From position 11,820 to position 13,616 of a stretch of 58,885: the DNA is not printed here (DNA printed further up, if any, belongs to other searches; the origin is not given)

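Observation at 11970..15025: Head-to-head pair of diverged paralogous ~500-aa membrane proteins of no family I recognise; the only strand switch in the locus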

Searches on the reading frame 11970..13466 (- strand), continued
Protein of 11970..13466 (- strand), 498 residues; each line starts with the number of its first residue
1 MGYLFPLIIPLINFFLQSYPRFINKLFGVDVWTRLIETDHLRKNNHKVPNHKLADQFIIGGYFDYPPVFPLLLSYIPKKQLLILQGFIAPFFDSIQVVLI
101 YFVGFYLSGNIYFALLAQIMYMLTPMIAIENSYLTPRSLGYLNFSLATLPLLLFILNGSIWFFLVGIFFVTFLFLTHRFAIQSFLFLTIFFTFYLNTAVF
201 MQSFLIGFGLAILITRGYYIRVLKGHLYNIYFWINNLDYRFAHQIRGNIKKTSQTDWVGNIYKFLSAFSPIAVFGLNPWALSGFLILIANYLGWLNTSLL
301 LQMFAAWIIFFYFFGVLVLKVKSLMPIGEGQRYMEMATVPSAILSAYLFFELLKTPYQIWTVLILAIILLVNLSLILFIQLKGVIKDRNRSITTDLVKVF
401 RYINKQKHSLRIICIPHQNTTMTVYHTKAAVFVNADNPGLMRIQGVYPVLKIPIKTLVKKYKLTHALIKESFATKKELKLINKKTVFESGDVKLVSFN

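Call 31: search_protein_families(library=pfam, alignment_id=A3, max_evalue=0.01)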
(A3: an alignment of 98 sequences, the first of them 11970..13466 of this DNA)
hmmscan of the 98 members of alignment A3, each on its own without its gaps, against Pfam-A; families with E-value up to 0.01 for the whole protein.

A. member 1, window:11970-13466:- (498 aa): 0 families

B. families by the number of members that match (of 98 scanned): 3 families
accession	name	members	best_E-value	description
PF13231.12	PMT_2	3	0.00017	Dolichyl-phosphate-mannose-protein mannosyltransferase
PF18917.5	LiaI-LiaF-like_TM1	1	0.0019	LiaI-LiaF-like transmembrane region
PF10749.14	DUF2534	1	0.0052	Protein of unknown function (DUF2534)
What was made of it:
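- On STT3/PglB/AglB oligosaccharyltransferase (GT66, PF02516): None of 98 members hits STT3 (call 31).
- Tried and rejected: Pfam scan of 98 diverse members: 3 weak PMT_2 hits (call 31).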

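Call 39: list_cluster_members(proteins=[P0150, P0156, P0170, P0184, P0200, P0215, P0230, P0250, P0260, P0266])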
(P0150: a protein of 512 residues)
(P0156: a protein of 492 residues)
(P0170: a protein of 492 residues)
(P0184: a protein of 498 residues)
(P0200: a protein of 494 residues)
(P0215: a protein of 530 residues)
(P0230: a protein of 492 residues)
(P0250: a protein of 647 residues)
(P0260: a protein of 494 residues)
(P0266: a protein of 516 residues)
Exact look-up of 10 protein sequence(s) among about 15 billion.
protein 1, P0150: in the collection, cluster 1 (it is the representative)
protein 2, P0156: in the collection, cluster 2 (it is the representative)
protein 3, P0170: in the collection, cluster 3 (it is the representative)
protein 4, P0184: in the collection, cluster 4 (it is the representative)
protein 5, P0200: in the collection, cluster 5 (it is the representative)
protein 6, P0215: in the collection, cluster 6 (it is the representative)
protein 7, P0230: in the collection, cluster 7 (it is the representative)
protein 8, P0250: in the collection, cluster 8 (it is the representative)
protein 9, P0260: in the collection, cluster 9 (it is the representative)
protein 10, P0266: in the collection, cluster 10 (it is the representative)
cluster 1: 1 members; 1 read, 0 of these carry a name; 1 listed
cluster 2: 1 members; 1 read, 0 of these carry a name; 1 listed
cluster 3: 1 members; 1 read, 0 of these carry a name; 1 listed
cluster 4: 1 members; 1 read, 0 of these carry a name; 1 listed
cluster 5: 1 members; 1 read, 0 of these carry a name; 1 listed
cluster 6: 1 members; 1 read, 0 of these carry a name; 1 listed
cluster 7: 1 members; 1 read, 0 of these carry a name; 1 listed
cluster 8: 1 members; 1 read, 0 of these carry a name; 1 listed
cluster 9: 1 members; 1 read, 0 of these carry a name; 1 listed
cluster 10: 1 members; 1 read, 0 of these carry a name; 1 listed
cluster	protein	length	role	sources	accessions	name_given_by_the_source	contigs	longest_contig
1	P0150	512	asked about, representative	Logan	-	-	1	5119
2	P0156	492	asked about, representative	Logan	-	-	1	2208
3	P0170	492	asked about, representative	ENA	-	-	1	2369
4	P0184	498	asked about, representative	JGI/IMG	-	-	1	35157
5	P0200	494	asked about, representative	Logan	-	-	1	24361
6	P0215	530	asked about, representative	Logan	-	-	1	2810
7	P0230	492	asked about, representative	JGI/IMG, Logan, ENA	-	-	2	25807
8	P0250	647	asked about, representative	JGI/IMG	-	-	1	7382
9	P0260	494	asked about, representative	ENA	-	-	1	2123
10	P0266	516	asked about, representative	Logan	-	-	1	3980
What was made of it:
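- Tried and rejected: Cluster look-up of ten distant members gave no names (call 39).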

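Call 40: find_homologous_proteins(query=A3, max_evalue=0.00001)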
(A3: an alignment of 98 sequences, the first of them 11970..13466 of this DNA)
Query A3 (98 sequences) (498 aa, profile of the alignment): 375 proteins with E <= 0.00001 among 8000 candidates; the best 120 are listed.
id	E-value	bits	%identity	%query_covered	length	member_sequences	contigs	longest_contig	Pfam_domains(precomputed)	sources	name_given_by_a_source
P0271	1.3e-145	504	38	99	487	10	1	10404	-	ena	-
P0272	6.3e-145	502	36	96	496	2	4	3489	-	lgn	-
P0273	1.5e-144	500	39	96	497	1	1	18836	-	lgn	-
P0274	1.5e-144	500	40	96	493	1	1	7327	-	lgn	-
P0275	3.0e-144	499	36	99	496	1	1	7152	-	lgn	-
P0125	4.2e-144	499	39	95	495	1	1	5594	-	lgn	-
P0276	2.4e-143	497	38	96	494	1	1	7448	-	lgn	-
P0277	4.3e-143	496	37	97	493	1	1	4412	-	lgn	-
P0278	5.9e-143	495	38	96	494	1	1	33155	-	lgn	-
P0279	1.1e-142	494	36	99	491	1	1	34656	-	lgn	-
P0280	2.5e-142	493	39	95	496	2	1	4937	-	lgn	-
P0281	4.4e-142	492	38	95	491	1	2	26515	-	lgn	-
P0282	1.4e-141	491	38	96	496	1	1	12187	-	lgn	-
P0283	2.7e-141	490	40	95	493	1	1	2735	-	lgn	-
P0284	1.7e-140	487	38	96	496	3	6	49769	-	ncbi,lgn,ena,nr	ncbi:MAG: hypothetical protein EXS44_02405 [Candidatus Levybacteria bacterium]|nr:hypothetical prote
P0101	2.0e-132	461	52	100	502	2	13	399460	-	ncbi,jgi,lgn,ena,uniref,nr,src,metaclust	ncbi:hypothetical protein A2631_02885 [Candidatus Daviesbacteria bacterium RIFCSPHIGHO2_01_FULL_44_2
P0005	2.1e-128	447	71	100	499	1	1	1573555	-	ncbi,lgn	-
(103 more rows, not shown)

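Call 41: find_homologous_proteins(query=P0184, max_evalue=0.00001)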
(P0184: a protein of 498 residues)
Query P0184 (498 aa): 39 proteins with E <= 0.00001 among 8000 candidates.
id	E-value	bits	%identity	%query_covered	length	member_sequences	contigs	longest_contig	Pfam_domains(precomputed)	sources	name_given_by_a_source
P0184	0.0e+0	1095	100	100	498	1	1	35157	-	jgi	-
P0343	1.4e-200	686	62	100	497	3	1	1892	-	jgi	-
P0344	3.8e-192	658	60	100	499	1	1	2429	-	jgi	-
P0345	4.8e-188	644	58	100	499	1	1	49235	-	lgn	-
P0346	1.7e-187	642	56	99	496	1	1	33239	-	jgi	jgi:hypothetical protein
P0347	5.0e-186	637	57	100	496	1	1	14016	-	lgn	-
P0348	6.2e-186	637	58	99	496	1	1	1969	-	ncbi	-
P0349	4.8e-182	624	56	98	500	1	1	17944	-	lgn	-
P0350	6.2e-178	611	57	97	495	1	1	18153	-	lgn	-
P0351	4.1e-177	608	55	100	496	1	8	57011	-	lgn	-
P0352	9.1e-174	597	53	100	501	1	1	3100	-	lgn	-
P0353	8.3e-161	554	51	100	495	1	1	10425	-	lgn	-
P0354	1.5e-155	537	49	97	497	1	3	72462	-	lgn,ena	-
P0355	4.9e-120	420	58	65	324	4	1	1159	-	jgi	-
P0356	3.4e-103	364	38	100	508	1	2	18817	-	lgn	-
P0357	4.1e-99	351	37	97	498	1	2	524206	-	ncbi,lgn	-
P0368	1.2e-43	168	26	90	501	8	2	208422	-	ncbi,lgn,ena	-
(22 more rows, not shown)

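Call 42: find_encoding_contigs(protein=P0357, flank=8000, max_places=1)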
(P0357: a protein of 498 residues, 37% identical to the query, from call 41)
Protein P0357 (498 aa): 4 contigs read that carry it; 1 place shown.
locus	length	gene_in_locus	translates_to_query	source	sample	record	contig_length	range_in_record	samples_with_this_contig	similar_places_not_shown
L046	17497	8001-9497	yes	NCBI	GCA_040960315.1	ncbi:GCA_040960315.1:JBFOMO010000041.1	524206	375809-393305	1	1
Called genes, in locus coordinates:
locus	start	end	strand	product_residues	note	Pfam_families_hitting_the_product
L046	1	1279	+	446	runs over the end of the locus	PF13439:Glyco_transf_4, PF13579:Glyco_trans_4_4, PF00534:Glycos_transf_1, PF13692:Glyco_trans_1_4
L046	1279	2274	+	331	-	PF04055:Radical_SAM, PF13186:SPASM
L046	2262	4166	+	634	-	PF13522:GATase_6, PF13537:GATase_7, PF00733:Asn_synthase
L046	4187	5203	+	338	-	PF13489:Methyltransf_23 (weak), PF13847:Methyltransf_31, PF08241:Methyltransf_11, PF08242:Methyltransf_12, PF13649:Methyltransf_25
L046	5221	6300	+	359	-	PF13489:Methyltransf_23 (weak), PF08241:Methyltransf_11, PF08242:Methyltransf_12, PF13649:Methyltransf_25, PF13847:Methyltransf_31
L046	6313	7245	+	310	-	PF00551:Formyl_trans_N, PF02911:Formyl_trans_C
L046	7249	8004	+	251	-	PF01209:Ubie_methyltran (weak), PF13489:Methyltransf_23, PF07021:MetW, PF13847:Methyltransf_31, PF08241:Methyltransf_11, PF08242:Methyltransf_12, PF13649:Methyltransf_25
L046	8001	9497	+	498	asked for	-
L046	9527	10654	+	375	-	PF00155:Aminotran_1_2, PF01041:DegT_DnrJ_EryC1, PF00266:Aminotran_5 (weak), PF01053:Cys_Met_Meta_PP (weak), PF01212:Beta_elim_lyase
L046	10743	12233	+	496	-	PF02310:B12-binding, PF04055:Radical_SAM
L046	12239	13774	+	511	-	PF02310:B12-binding, PF04055:Radical_SAM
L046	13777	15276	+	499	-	PF01943:Polysacc_synt, PF13440:Polysacc_synt_3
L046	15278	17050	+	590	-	PF13522:GATase_6, PF13537:GATase_7, PF00733:Asn_synthase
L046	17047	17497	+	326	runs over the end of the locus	PF04055:Radical_SAM, PF13353:Fer4_12 (weak)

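Call 43: find_encoding_contigs(protein=P0368, flank=8000, max_places=1)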
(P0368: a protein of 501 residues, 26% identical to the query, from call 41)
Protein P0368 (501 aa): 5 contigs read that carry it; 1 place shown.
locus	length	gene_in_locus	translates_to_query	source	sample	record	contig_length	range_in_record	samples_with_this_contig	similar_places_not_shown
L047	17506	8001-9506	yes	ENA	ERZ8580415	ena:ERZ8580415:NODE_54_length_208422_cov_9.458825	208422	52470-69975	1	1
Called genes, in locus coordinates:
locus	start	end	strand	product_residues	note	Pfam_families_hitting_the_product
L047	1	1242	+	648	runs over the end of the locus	PF13522:GATase_6, PF13537:GATase_7, PF12481:DUF3700 (faint), PF00733:Asn_synthase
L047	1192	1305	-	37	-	-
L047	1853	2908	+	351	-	-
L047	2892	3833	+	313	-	PF13489:Methyltransf_23 (weak), PF13847:Methyltransf_31 (faint), PF08241:Methyltransf_11, PF13649:Methyltransf_25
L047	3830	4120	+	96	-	-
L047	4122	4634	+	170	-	PF00534:Glycos_transf_1, PF13692:Glyco_trans_1_4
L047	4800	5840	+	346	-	PF01209:Ubie_methyltran (weak), PF13489:Methyltransf_23, PF05148:Methyltransf_8 (faint), PF08241:Methyltransf_11, PF08242:Methyltransf_12, PF13649:Methyltransf_25, PF13847:Methyltransf_31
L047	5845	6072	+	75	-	-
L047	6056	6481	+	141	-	-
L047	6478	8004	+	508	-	PF01943:Polysacc_synt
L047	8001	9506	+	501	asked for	-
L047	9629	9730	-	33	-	-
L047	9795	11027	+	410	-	PF13439:Glyco_transf_4, PF13579:Glyco_trans_4_4, PF20706:GT4-conflict, PF00534:Glycos_transf_1, PF13692:Glyco_trans_1_4, PF13524:Glyco_trans_1_2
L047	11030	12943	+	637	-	PF13522:GATase_6, PF13537:GATase_7, PF00733:Asn_synthase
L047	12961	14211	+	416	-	PF13231:PMT_2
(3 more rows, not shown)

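Call 44: find_encoding_contigs(protein=P0184, flank=8000, max_places=1)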
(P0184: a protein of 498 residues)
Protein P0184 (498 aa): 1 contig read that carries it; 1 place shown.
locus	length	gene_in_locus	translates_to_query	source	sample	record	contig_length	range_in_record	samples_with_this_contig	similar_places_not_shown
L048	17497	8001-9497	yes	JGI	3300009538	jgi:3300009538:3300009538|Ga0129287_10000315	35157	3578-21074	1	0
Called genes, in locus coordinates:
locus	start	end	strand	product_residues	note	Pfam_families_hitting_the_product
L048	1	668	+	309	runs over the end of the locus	PF00551:Formyl_trans_N, PF02911:Formyl_trans_C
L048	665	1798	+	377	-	PF01041:DegT_DnrJ_EryC1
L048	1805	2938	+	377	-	PF13439:Glyco_transf_4, PF13579:Glyco_trans_4_4, PF00534:Glycos_transf_1, PF13692:Glyco_trans_1_4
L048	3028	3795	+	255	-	PF13186:SPASM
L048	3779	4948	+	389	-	PF01041:DegT_DnrJ_EryC1, PF00155:Aminotran_1_2 (faint)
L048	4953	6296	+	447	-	PF03721:UDPG_MGDP_dh_N, PF00984:UDPG_MGDP_dh, PF03720:UDPG_MGDP_dh_C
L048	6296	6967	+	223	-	PF00551:Formyl_trans_N (weak)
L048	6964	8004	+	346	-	PF04055:Radical_SAM, PF13186:SPASM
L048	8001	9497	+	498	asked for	-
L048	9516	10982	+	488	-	PF02310:B12-binding, PF19864:Radical_SAM_N2 (faint), PF04055:Radical_SAM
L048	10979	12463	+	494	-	PF01943:Polysacc_synt, PF13440:Polysacc_synt_3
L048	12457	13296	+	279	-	PF01209:Ubie_methyltran (weak), PF13489:Methyltransf_23 (weak), PF08241:Methyltransf_11, PF08242:Methyltransf_12, PF13649:Methyltransf_25, PF13847:Methyltransf_31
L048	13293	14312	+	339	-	PF13472:Lipase_GDSL_2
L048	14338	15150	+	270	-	PF01209:Ubie_methyltran, PF02353:CMAS, PF03141:Methyltransf_29, PF05401:NodS, PF13489:Methyltransf_23, PF01728:FtsJ, PF07021:MetW, PF13847:Methyltransf_31, +6 more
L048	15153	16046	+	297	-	PF01522:Polysacc_deac_1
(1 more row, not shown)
